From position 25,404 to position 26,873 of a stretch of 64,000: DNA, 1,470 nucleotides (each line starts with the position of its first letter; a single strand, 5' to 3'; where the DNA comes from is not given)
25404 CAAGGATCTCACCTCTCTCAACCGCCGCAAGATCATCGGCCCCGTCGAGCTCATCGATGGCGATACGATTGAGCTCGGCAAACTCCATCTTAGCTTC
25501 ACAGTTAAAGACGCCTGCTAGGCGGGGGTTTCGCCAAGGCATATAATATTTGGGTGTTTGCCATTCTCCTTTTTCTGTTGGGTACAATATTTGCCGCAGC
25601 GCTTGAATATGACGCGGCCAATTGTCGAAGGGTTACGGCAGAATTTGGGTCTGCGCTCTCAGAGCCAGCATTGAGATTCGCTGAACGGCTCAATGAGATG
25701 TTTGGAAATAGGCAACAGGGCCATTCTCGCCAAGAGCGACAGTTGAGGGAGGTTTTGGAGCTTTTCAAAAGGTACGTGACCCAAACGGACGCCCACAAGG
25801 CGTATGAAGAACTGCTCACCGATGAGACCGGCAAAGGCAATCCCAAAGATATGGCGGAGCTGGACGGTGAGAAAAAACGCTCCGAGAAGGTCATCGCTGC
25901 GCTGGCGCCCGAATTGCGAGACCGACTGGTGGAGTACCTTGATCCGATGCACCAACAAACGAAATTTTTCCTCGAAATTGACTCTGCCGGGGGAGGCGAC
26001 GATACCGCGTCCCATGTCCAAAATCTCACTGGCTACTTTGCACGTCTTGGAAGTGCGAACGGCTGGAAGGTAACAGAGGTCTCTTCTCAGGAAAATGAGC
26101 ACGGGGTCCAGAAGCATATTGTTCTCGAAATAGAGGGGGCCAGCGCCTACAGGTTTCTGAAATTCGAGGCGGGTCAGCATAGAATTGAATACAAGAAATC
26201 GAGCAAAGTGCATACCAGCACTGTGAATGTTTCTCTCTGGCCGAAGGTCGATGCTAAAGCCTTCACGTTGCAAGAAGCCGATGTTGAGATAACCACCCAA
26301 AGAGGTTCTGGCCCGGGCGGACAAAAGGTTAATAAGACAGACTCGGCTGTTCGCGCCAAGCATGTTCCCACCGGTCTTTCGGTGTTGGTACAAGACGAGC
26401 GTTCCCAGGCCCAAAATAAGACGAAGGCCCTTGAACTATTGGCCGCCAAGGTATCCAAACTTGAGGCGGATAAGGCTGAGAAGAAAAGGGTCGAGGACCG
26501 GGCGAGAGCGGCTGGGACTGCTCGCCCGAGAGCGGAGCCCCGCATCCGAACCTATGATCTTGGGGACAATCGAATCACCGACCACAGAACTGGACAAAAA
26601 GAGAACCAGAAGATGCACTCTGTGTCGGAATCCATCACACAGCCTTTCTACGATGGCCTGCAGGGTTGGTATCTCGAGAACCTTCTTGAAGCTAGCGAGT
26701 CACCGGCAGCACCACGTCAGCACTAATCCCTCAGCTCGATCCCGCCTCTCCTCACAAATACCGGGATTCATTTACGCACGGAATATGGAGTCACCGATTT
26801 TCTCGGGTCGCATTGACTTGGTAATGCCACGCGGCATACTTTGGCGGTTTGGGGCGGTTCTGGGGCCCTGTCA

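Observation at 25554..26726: RF1-family release-factor paralog that keeps GGQ but has lost the stop-codon-reading PxT loop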

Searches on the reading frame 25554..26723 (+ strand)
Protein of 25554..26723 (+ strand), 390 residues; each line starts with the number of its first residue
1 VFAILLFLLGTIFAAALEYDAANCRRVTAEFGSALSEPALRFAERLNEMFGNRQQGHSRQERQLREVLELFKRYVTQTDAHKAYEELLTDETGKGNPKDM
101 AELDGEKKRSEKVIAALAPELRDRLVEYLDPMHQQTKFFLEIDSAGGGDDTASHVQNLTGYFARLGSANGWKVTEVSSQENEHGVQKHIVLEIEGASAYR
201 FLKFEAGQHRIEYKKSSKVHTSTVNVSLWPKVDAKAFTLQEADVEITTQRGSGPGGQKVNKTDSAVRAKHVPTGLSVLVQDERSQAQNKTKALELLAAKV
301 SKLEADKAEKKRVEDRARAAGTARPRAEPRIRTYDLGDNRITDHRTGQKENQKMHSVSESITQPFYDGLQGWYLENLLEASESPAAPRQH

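Call 3: search_protein_families(library=pfam, proteins=[window:25554-26723:+], max_evalue=1)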
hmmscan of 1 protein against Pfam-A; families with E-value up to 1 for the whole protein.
window:25554-26723:+ (390 aa): 3 families
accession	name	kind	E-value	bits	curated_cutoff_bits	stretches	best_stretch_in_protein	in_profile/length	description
PF00472.26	RF-1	-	5e-30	104.3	35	1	237-345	5-116/116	RF-1 domain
PF03462.23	PCRF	-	6.6e-24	85.2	24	1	53-226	23-194/194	PCRF domain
PF16043.11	DUF4795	-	0.3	10.9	34.8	1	281-315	32-66/208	Domain of unknown function (DUF4795)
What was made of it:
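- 25650..25955 (+): Domain 1, the helical bundle (residues about 33-134). The Pfam PCRF match starts at residue 53 (call 3).
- On Canonical RF1 (prfA equivalog): Pfam PF03462 at 85 bits and PF00472 at 104 bits (call 3).
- Checked: Pfam: PCRF 6.6e-24 and RF-1 5e-30 (call 3).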

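Call 4: search_protein_families(library=ncbifam, proteins=[window:25554-26723:+], max_evalue=1)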
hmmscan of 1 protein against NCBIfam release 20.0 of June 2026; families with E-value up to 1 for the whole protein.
window:25554-26723:+ (390 aa): 5 families
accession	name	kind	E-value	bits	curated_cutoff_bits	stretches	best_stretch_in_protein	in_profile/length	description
NF001859.2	PRK00591.1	equivalog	4.6e-67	226.6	400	1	54-352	27-322/347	peptide chain release factor 1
TIGR00019.1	prfA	equivalog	1.8e-66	224.5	423.25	1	53-351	35-329/361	peptide chain release factor 1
TIGR00020.2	prfB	exception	1.7e-47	162.2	370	1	54-352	43-335/353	peptide chain release factor 2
TIGR03072.1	release_prfH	equivalog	3.5e-26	92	166.65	1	139-320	2-184/200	peptide chain release factor H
NF006718.0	PRK09256.1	equivalog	2.6e-10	40.2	100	2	236-267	9-40/140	alternative ribosome rescue aminoacyl-tRNA hydrolase ArfB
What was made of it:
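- On Canonical RF1 (prfA equivalog): TIGR00019 224.5 against 423.25; NF001859 226.6 against 400 (call 4).
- On RF2 (prfB): TIGR00020 162 against 370 (call 4).
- On PrfH: The score is 92 against 166.65 (call 4).
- On ArfB / ICT1: 40 bits against 100 (call 4).
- Closest known: PrfH. Different: The score is 92 bits against a cutoff of 166.65 (call 4).
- Closest known: ArfB. Different: The score is 40 bits against a cutoff of 100 (call 4).
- Checked: NCBIfam: prfA 224.5 bits (cutoff 423.25), PRK00591 226.6 (cutoff 400), prfB 162 (cutoff 370), PrfH 92 (cutoff 166.65), ArfB 40 (cutoff 100) (call 4).
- The score is far below the prfA equivalog cutoff (call 4).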

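Call 5: search_solved_structures(query=window:25554-26723:+, max_evalue=0.001, show_alignments=3)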
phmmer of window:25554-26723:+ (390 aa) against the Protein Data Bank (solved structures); distinct sequences matched with E-value up to 0.001: 45.
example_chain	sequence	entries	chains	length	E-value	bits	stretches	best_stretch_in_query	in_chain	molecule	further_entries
5j30_QY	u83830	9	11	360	5.7e-43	150.8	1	58-347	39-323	Peptide chain release factor 1 | Peptide chain release factor RF1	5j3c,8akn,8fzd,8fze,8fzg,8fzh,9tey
6dnc_MA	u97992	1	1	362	6.3e-43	150.7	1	58-347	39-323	Peptide chain release factor 1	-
5j4d_JA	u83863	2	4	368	7.5e-43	150.4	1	58-347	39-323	Peptide chain release factor 1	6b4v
2b3t_B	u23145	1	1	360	8.2e-43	150.3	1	58-347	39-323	Peptide chain release factor 1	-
6gxn_v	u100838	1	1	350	1.3e-42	149.6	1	58-347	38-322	Peptide chain release factor RF1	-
7m5d_A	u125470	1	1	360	1.6e-42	149.4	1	58-347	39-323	Peptide chain release factor 1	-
4v4r_AY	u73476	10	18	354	3e-42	148.4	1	52-352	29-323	Peptide chain release factor 1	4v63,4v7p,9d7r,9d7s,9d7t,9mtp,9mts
6boh_JA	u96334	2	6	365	7.9e-42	147.1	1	58-347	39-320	Peptide chain release factor 1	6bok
6osk_A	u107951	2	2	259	8.4e-42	147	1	131-347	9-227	Peptide chain release factor 1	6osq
6orl_A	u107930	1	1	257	9.9e-42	146.8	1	135-347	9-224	Peptide chain release factor 1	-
9mtr_1w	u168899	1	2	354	1.4e-41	146.2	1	52-352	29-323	Peptide chain release factor 1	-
9mtq_1w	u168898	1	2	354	1.5e-41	146.2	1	52-352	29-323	Peptide chain release factor 1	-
2fvo_A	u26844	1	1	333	2.8e-41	145.3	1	119-348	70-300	Peptide chain release factor 1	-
1rq0_A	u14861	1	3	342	3e-41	145.2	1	119-349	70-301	Peptide chain release factor 1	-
5o2r_v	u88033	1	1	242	3.8e-41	144.8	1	139-347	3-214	Peptide chain release factor RF1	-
1zbt_A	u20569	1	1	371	5.3e-41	144.4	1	56-359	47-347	Peptide chain release factor 1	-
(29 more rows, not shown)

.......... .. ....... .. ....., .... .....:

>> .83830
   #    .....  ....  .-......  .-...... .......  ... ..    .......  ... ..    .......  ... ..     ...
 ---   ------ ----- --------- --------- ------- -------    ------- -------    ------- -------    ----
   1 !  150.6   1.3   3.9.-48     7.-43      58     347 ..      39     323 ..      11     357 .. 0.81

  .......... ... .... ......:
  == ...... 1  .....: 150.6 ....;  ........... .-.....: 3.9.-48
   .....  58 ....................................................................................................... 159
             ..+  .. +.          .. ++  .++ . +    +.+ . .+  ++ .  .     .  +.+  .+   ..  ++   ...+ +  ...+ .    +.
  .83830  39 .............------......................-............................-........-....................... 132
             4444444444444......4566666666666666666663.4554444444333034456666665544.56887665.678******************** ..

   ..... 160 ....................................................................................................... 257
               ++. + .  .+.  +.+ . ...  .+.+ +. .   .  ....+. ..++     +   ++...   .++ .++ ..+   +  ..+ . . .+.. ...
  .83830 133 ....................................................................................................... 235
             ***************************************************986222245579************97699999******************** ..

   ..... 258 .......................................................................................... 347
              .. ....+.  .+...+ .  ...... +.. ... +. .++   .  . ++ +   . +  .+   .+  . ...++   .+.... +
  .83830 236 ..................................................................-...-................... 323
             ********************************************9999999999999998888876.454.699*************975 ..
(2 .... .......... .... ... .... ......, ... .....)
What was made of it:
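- Closest known: Bacterial RF1. Same: Profile scores higher for RF1 than for RF2 (calls 3, 4, 5).
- Closest known: Vertebrate mitochondrial mtRF1. Different: It is eukaryotic and unrelated in origin (110 bits, call 5).
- Checked: Best PDB sequence match: E. coli RF1, 5.7e-43 (call 5).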

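Call 6: find_homologous_proteins(query=window:25698-26723:+, max_evalue=0.00001)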
Query window:25698-26723:+ (342 aa): 693 proteins with E <= 0.00001 among 8000 candidates; the best 120 are listed.
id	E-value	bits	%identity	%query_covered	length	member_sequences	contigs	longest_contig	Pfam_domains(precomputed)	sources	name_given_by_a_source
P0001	2.2e-221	752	100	100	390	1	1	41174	PF03462.24,PF00472.27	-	-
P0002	1.7e-208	710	100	94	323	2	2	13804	PF03462.24,PF00472.27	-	-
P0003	4.3e-47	179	37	90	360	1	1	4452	PF03462.24,PF00472.27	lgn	-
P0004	1.9e-45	174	40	75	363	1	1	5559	PF03462.24,PF00472.27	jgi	-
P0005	1.9e-45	174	40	79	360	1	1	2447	PF03462.24,PF00472.27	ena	-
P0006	2.0e-45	174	40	75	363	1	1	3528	PF03462.24,PF00472.27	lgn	-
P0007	1.1e-44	171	40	73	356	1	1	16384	PF03462.24,PF00472.27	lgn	-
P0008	1.2e-44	171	38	82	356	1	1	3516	PF03462.24,PF00472.27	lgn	-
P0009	3.1e-44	170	38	82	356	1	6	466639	PF03462.24,PF00472.27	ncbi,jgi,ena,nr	ncbi:MAG: Peptide chain release factor 1 [candidate division TM6 bacterium GW2011_GWF2_37_49]|nr:MAG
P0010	3.5e-44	170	39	73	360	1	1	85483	PF03462.24,PF00472.27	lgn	-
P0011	4.2e-44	169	39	80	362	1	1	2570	PF03462.24,PF00472.27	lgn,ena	-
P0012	5.9e-44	169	37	88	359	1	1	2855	PF03462.24,PF00472.27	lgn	-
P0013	1.6e-43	168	37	82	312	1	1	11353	PF03462.24,PF00472.27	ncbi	ncbi:MAG: peptide chain release factor 1, partial [Vulcanimicrobiota bacterium]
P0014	2.2e-43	167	38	82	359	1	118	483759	PF03462.24,PF00472.27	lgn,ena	-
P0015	3.8e-43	166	37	82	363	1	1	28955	PF03462.24,PF00472.27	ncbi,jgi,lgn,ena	ncbi:MAG: peptide chain release factor 1 [Vulcanimicrobiota bacterium]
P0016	3.8e-43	166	38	82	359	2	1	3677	PF03462.24,PF00472.27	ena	-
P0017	6.2e-43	166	36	95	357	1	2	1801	PF03462.24,PF00472.27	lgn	-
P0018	1.1e-42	165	38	82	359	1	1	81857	PF03462.24,PF00472.27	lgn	-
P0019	1.6e-42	164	40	74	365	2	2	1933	PF03462.24,PF00472.27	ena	-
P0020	2.4e-42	164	38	82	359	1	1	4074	PF03462.24,PF00472.27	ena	-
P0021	2.4e-42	164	37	82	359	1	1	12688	PF03462.24,PF00472.27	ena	-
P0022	2.9e-42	163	41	66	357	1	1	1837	PF03462.24,PF00472.27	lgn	-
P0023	7.4e-42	162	35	95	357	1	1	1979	PF03462.24,PF00472.27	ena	-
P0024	7.5e-42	162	34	96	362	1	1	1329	PF03462.24,PF00472.27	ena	-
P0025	1.2e-41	161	36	89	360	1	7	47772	PF03462.24,PF00472.27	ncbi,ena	-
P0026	1.4e-41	161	34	96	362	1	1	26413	PF03462.24,PF00472.27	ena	-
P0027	1.7e-41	161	36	84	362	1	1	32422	PF03462.24,PF00472.27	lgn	-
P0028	1.7e-41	161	40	63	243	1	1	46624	PF03462.24,PF00472.27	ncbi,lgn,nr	ncbi:MAG: PCRF domain-containing protein [Candidatus Portnoybacteria bacterium]|nr:PCRF domain-conta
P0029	1.7e-41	161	35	83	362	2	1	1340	PF03462.24,PF00472.27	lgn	-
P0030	1.9e-41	161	39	71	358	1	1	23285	PF03462.24,PF00472.27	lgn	-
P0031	2.4e-41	160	34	96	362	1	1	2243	PF03462.24,PF00472.27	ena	-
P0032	2.5e-41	160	36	86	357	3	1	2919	PF03462.24,PF00472.27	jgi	-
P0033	2.6e-41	160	40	78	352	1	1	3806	PF03462.24,PF00472.27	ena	-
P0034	3.2e-41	160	35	86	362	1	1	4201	PF03462.24,PF00472.27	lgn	-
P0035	3.8e-41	160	33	96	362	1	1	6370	PF03462.24,PF00472.27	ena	-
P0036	4.1e-41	160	37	85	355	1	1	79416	PF03462.24,PF00472.27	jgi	jgi:peptide chain release factor 1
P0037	4.8e-41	159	33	96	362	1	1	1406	PF03462.24,PF00472.27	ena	-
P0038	5.1e-41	159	34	96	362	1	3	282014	PF03462.24,PF00472.27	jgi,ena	-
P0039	5.2e-41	159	34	96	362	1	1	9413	PF03462.24,PF00472.27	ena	-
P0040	5.4e-41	159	36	86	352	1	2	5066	PF03462.24,PF00472.27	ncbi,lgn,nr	ncbi:MAG: peptide chain release factor 1 [bacterium]|nr:peptide chain release factor 1 [Candidatus M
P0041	5.8e-41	159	33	96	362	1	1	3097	PF03462.24,PF00472.27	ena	-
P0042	5.9e-41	159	33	96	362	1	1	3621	PF03462.24,PF00472.27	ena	-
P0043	6.3e-41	159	34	96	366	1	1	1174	PF03462.24,PF00472.27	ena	-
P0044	6.5e-41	159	33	96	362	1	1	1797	PF03462.24,PF00472.27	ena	-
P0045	6.7e-41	159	37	82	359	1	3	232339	PF03462.24,PF00472.27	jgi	jgi:peptide chain release factor 1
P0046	7.3e-41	159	36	82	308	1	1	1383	PF03462.24,PF00472.27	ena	-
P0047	7.3e-41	159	34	95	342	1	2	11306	PF03462.24,PF00472.27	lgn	-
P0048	8.2e-41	159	39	72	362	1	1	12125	PF03462.24,PF00472.27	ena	-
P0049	8.6e-41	159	33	96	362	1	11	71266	PF03462.24,PF00472.27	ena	-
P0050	8.6e-41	159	33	96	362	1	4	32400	PF03462.24,PF00472.27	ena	-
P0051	9.0e-41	159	33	96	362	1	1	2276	PF03462.24,PF00472.27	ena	-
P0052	9.5e-41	158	39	69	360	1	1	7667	PF03462.24,PF00472.27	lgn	-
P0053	9.7e-41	158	34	96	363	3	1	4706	PF03462.24,PF00472.27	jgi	-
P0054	1.0e-40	158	34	96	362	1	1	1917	PF03462.24,PF00472.27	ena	-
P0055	1.1e-40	158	35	84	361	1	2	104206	PF03462.24,PF00472.27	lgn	-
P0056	1.2e-40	158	34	96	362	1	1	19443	PF03462.24,PF00472.27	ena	-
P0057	1.2e-40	158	34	96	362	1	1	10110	PF03462.24,PF00472.27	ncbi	-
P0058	1.3e-40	158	35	89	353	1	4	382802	PF03462.24,PF00472.27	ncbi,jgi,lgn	jgi:peptide chain release factor 1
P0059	1.4e-40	158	33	96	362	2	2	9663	PF03462.24,PF00472.27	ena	-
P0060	1.4e-40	158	33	96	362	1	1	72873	PF03462.24,PF00472.27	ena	-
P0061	1.5e-40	158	34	96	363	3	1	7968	PF03462.24,PF00472.27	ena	-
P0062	1.6e-40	158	37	83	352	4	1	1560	PF03462.24,PF00472.27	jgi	-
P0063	1.8e-40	158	33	96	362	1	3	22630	PF03462.24,PF00472.27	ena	-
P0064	2.2e-40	157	37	84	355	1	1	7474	PF03462.24,PF00472.27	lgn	-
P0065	2.2e-40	157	37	84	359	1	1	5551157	PF03462.24,PF00472.27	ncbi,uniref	ncbi:peptide chain release factor 1 [Pigmentiphaga litoralis]|uniref:peptide chain release factor 1 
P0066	2.3e-40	157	33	96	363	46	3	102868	PF03462.24,PF00472.27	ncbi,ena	-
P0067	2.3e-40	157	40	73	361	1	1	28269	PF03462.24,PF00472.27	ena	-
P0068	2.5e-40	157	37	77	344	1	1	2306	PF03462.24,PF00472.27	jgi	jgi:peptide chain release factor 1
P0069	2.5e-40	157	39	75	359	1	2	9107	PF03462.24,PF00472.27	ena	-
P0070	2.6e-40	157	40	67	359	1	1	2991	PF03462.24,PF00472.27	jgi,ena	-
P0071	2.6e-40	157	34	93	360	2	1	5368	PF03462.24,PF00472.27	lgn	-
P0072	3.0e-40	157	40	67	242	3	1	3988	PF03462.24,PF00472.27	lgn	-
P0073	3.2e-40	157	33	96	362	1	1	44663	PF03462.24,PF00472.27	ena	-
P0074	3.3e-40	157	40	73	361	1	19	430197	PF03462.24,PF00472.27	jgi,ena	-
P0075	3.4e-40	157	33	96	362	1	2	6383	PF03462.24,PF00472.27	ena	-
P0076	3.4e-40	157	39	72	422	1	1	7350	PF03462.24,PF00472.27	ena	-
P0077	3.6e-40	157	33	91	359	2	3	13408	PF03462.24,PF00472.27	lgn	-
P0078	3.9e-40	156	38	76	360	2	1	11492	PF03462.24,PF00472.27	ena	-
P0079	4.1e-40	156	38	70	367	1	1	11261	PF03462.24,PF00472.27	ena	-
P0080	5.0e-40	156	35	82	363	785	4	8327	PF03462.24,PF00472.27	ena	-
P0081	5.7e-40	156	39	72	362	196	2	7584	PF03462.24,PF00472.27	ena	-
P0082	5.9e-40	156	36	88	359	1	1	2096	PF03462.24,PF00472.27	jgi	jgi:peptide chain release factor 1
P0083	6.0e-40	156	40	68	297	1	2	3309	PF03462.24,PF00472.27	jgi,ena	-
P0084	6.0e-40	156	40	73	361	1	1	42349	PF03462.24,PF00472.27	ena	-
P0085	6.8e-40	156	34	94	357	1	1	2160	PF03462.24,PF00472.27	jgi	jgi:peptide chain release factor 1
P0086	6.9e-40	156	39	72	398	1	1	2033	PF03462.24,PF00472.27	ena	-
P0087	7.0e-40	156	34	92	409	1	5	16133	PF03462.24,PF00472.27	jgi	jgi:peptide chain release factor 1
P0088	7.1e-40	156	36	83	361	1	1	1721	PF03462.24,PF00472.27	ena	-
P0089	7.3e-40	156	40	73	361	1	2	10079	PF03462.24,PF00472.27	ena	-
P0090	7.5e-40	156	36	85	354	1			PF03462.24,PF00472.27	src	-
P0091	7.6e-40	156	38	74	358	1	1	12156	PF03462.24,PF00472.27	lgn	-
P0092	7.6e-40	156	33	94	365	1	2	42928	PF03462.24,PF00472.27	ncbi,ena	-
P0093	7.6e-40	155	40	73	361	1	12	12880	PF03462.24,PF00472.27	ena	-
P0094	7.8e-40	155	40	63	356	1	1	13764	PF03462.24,PF00472.27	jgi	jgi:peptide chain release factor 1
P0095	8.0e-40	155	40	68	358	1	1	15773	PF03462.24,PF00472.27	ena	-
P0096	8.3e-40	155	35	91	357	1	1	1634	PF03462.24,PF00472.27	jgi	jgi:peptide chain release factor 1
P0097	8.6e-40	155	36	85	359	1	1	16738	PF03462.24,PF00472.27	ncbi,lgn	-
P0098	8.8e-40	155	33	96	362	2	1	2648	PF03462.24,PF00472.27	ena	-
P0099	8.9e-40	155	36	84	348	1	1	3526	PF03462.24,PF00472.27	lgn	-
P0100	9.4e-40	155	39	80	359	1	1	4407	PF03462.24,PF00472.27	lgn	-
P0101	9.7e-40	155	38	76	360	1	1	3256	PF03462.24,PF00472.27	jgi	jgi:peptide chain release factor 1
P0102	1.0e-39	155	33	94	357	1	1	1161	PF03462.24,PF00472.27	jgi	jgi:peptide chain release factor 1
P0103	1.0e-39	155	37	84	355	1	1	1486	PF03462.24,PF00472.27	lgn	-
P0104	1.1e-39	155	39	72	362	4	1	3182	PF03462.24,PF00472.27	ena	-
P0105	1.1e-39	155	35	80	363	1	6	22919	PF03462.24,PF00472.27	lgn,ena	-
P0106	1.2e-39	155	36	83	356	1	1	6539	PF03462.24,PF00472.27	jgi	jgi:peptide chain release factor 1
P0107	1.2e-39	155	41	61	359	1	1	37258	PF03462.24,PF00472.27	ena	-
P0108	1.2e-39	155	36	85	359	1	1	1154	PF03462.24,PF00472.27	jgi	-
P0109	1.2e-39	155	36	85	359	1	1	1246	PF03462.24,PF00472.27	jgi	-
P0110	1.4e-39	155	39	64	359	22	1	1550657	PF03462.24,PF00472.27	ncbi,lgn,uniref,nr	ncbi:peptide chain release factor 1 [Rhodanobacter sp. MP1X3]|uniref:peptide chain release factor 1 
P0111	1.5e-39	155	39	75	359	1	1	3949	PF03462.24,PF00472.27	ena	-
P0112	1.5e-39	155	36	85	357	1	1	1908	PF03462.24,PF00472.27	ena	-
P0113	1.5e-39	155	36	85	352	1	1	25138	PF03462.24,PF00472.27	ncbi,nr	ncbi:MAG: peptide chain release factor 1 [Candidatus Dadabacteria bacterium RBG_19FT_COMBO_40_33]|nr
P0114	1.8e-39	154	38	74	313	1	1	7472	PF03462.24,PF00472.27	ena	-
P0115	1.9e-39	154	39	70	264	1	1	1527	PF03462.24,PF00472.27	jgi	jgi:peptide chain release factor 1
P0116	1.9e-39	154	38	74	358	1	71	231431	PF03462.24,PF00472.27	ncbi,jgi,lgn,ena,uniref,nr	ncbi:peptide chain release factor 1 (bRF-1) [Aminivibrio pyruvatiphilus]|jgi:peptide chain release f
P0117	2.1e-39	154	38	74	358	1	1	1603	PF03462.24,PF00472.27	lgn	-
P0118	2.1e-39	154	37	72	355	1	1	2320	PF03462.24,PF00472.27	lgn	-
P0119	2.2e-39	154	40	67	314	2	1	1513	PF03462.24,PF00472.27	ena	-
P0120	2.2e-39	154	36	75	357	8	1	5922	PF03462.24,PF00472.27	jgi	-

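Call 10: find_encoding_contigs(protein=P0001, flank=10000, max_places=6)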
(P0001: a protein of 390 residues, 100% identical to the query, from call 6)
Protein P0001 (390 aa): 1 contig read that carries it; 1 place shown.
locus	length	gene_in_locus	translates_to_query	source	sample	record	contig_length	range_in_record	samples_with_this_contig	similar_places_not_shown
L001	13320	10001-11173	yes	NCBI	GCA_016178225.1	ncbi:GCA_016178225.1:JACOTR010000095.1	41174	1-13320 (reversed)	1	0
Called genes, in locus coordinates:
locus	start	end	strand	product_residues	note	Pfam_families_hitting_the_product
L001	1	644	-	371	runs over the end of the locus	PF02156:Glyco_hydro_26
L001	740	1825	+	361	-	-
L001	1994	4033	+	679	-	PF00128:Alpha-amylase (faint), PF02806:Alpha-amylase_C (faint)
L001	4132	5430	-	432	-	PF00723:Glyco_hydro_15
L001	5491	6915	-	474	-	PF13231:PMT_2, PF02366:PMT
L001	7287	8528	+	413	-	PF00092:VWA, PF13519:VWA_2, PF13768:VWA_3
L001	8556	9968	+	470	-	PF00069:Pkinase, PF07714:PK_Tyr_Ser-Thr, PF00498:FHA (weak)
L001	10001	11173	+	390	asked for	PF03462:PCRF, PF00472:RF-1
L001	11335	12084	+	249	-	-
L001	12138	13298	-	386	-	PF02653:BPD_transp_2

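Call 11: find_encoding_contigs(protein=P0002, flank=10000, max_places=6)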
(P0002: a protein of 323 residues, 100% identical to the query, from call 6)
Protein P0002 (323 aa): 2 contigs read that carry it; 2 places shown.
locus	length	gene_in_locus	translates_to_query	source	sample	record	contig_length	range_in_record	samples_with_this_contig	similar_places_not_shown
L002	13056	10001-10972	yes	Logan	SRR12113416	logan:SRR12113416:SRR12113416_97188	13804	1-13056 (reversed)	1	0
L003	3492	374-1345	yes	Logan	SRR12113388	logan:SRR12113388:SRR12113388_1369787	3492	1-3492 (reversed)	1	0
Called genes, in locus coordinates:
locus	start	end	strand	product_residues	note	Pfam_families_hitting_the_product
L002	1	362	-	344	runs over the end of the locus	PF02156:Glyco_hydro_26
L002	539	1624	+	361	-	-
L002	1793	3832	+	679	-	PF00128:Alpha-amylase (faint), PF02806:Alpha-amylase_C (faint)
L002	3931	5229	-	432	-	PF00723:Glyco_hydro_15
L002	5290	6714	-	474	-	PF13231:PMT_2, PF02366:PMT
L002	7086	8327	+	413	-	PF00092:VWA, PF13519:VWA_2, PF13768:VWA_3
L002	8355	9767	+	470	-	PF00069:Pkinase, PF07714:PK_Tyr_Ser-Thr, PF00498:FHA (weak)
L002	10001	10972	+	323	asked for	PF03462:PCRF, PF00472:RF-1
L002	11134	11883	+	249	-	-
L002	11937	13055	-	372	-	?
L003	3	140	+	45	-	?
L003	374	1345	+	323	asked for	PF03462:PCRF, PF00472:RF-1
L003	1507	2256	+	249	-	-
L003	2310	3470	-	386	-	PF02653:BPD_transp_2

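Call 12: search_protein_representatives(protein=window:25698-26723:+)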
Query: 342 residues. Proteins with E-value up to 0.001 (for the whole library): 12286; up to 1e-10: 5477; up to 1e-30: 356. The best 150 are listed.
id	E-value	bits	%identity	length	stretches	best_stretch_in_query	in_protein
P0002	5.3e-209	709.5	100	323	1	20-342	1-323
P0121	1.1e-60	222.3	38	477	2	132-299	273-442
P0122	1.2e-47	179.5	38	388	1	23-330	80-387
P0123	1.2e-47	179.4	39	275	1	63-339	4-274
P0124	2.4e-46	175.2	33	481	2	11-292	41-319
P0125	3.5e-43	164.8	33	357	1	8-331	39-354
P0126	4.5e-43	164.4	38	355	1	14-303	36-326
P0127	2.7e-41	158.6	36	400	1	2-333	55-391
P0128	4.3e-41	157.9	35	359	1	11-309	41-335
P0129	4.8e-41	157.8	34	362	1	11-327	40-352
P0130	4.9e-41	157.7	40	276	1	70-303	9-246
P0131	5.6e-41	157.5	38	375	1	14-300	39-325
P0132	8.3e-41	157.0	36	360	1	10-299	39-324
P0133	1.2e-40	156.4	39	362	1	58-299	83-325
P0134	1.6e-40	156.0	37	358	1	10-325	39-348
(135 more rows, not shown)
